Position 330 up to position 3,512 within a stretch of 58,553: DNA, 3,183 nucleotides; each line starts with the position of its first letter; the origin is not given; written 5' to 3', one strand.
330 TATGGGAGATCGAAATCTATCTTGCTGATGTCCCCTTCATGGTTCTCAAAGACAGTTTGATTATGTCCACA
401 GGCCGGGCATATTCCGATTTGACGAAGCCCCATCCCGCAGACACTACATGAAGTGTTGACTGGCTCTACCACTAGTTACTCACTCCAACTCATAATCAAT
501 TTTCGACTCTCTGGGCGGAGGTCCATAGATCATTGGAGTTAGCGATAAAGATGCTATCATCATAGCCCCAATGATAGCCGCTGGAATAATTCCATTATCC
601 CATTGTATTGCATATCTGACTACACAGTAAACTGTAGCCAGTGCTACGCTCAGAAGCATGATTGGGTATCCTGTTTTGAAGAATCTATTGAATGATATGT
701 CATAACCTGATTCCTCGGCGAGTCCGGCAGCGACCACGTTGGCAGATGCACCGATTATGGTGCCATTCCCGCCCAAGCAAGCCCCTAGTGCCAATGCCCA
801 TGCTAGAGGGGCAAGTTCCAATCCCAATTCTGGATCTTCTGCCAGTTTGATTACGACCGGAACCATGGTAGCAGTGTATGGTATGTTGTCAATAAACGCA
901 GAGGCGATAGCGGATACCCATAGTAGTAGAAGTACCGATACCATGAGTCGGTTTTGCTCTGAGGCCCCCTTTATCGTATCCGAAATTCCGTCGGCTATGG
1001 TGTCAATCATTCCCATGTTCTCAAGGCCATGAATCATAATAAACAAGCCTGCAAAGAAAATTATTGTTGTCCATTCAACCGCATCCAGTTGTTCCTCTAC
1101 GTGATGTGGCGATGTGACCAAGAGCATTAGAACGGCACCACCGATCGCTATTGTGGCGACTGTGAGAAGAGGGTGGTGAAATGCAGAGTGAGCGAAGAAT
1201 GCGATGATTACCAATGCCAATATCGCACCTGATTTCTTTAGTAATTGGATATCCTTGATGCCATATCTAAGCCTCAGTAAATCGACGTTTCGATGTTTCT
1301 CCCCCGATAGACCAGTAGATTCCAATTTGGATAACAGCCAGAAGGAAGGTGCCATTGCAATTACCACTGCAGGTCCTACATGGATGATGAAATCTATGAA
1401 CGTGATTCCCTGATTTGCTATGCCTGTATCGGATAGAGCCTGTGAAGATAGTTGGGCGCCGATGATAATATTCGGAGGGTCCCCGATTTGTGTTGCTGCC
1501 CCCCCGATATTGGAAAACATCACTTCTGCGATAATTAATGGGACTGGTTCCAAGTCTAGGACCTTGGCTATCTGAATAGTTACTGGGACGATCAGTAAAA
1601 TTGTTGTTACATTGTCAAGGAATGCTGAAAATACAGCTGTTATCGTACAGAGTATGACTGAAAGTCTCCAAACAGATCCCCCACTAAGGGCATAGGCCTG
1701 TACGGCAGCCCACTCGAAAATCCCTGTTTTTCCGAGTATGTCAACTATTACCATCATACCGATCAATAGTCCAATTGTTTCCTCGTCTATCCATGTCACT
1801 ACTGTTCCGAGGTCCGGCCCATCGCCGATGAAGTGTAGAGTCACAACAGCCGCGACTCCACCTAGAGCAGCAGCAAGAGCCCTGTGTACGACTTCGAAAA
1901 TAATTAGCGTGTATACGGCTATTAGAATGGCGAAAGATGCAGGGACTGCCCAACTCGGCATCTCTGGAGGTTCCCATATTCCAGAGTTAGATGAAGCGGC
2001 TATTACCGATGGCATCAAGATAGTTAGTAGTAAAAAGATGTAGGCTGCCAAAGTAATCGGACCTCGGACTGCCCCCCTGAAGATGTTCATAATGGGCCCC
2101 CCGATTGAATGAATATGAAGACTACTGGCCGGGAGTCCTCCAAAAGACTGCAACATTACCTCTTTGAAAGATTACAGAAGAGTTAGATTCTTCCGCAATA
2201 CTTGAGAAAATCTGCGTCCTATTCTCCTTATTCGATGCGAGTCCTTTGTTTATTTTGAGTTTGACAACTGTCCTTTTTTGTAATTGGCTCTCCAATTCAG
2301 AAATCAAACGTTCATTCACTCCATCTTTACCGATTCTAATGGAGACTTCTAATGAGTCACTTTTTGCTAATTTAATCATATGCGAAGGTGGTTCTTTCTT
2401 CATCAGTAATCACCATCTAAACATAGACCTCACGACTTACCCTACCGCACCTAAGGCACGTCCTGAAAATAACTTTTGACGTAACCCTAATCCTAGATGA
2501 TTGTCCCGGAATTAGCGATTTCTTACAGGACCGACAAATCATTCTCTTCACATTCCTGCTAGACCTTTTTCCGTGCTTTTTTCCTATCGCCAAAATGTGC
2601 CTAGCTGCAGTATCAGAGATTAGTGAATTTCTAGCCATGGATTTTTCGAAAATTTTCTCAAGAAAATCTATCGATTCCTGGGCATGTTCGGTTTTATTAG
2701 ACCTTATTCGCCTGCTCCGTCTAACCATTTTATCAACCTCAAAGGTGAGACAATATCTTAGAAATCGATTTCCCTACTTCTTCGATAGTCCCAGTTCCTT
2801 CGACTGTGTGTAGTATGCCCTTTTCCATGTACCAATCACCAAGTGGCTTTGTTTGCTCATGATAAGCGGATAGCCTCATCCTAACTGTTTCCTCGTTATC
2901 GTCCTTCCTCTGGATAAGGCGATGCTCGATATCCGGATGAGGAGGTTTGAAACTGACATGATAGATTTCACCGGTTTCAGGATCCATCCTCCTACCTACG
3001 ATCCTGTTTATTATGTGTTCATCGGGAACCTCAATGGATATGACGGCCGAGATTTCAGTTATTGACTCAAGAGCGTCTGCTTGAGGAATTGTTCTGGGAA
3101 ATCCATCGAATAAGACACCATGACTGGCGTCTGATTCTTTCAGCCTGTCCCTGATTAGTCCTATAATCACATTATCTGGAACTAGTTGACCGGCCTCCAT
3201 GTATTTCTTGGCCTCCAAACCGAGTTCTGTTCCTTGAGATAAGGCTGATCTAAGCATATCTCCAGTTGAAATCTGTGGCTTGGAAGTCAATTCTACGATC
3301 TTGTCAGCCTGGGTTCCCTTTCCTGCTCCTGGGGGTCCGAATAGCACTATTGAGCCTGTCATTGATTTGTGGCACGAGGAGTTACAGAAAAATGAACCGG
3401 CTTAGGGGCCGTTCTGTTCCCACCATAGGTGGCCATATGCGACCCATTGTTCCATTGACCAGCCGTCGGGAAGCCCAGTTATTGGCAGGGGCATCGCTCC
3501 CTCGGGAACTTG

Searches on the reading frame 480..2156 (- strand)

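Call 80: search_protein_families(library=pfam, proteins=[window:480-2156:-], max_evalue=0.001)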
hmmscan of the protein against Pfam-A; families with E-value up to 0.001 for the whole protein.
window:480-2156:- (558 aa): 4 families
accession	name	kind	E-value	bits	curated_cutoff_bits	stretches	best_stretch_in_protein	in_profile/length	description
PF03600.22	CitMHS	-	1.7e-85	287.5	31.9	2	82-458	1-336/336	Citrate transporter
PF02040.21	ArsB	-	1.1e-17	65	22.2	1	83-502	11-410/423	Arsenical pump membrane protein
PF00939.25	Na_sulph_symp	-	3.4e-14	53.2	27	1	302-506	261-457/472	Sodium:sulfate symporter transmembrane region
PF24763.1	CGL160_C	-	0.00034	21.4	34.2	0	331-423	20-104/133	CGL160, C-terminal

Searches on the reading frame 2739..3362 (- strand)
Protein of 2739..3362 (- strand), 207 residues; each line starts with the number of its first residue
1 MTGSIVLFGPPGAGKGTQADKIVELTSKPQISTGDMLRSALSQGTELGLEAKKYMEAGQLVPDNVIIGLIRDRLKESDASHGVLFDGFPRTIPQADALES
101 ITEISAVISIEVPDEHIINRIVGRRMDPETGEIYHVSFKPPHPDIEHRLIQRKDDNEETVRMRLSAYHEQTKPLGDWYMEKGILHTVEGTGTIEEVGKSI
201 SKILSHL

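Call 80: search_protein_families(library=pfam, proteins=[window:2739-3362:-], max_evalue=0.001)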
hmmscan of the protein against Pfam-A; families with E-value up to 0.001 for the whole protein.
window:2739-3362:- (207 aa): 4 families
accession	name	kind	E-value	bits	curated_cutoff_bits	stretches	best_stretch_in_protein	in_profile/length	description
PF00406.28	ADK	-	1.8e-51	174.7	26.8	1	7-182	1-150/151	Adenylate kinase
PF13207.12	AAA_17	-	2.4e-25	89.8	27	1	8-125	1-123/136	AAA domain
PF13671.12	AAA_33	-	0.00013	22.7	27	0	5-165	2-131/143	AAA domain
PF13238.12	AAA_18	-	0.00038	21.4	29.4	1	5-128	1-115/128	AAA domain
